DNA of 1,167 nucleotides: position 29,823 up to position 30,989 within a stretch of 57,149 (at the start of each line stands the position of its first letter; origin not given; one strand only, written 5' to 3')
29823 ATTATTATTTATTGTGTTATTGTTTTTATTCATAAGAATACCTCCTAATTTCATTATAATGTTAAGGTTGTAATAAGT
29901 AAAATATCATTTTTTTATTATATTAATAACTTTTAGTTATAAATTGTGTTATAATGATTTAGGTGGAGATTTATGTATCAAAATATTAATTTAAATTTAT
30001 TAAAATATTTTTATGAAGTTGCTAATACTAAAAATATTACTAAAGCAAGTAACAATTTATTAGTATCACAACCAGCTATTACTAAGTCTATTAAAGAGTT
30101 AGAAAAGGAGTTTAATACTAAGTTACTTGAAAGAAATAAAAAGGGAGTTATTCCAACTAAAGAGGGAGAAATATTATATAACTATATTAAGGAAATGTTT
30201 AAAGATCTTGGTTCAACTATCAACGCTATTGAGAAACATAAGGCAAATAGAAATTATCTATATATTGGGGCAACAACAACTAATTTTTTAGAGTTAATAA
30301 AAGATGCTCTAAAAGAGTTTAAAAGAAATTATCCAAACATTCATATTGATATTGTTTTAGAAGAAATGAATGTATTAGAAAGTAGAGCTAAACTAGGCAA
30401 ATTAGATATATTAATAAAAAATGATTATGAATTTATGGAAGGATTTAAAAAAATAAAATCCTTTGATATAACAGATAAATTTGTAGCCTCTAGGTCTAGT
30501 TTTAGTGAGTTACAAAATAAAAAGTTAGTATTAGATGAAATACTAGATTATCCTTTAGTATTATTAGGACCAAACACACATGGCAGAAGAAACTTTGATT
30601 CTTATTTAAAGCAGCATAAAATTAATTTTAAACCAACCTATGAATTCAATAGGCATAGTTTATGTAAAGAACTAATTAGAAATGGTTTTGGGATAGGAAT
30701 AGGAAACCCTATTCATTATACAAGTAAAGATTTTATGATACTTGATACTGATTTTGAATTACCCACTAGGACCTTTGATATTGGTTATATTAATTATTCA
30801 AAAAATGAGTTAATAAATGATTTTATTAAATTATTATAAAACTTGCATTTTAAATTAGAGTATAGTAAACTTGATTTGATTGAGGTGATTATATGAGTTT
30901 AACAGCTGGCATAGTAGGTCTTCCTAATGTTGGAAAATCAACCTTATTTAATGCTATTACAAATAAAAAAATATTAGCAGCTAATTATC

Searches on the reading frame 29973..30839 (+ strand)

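Call 16: search_protein_families(library=pfam, proteins=[window:29973-30839:+], max_evalue=0.001)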
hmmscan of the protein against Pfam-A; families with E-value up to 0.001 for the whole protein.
window:29973-30839:+ (288 aa): 2 families
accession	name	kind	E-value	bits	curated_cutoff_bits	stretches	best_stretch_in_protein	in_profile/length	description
PF00126.33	HTH_1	-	1.9e-18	66.6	26.6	1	7-66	1-60/60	Bacterial regulatory helix-turn-helix protein, lysR family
PF03466.25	LysR_substrate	-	6.2e-17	62.1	28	1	93-244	5-155/209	LysR substrate binding domain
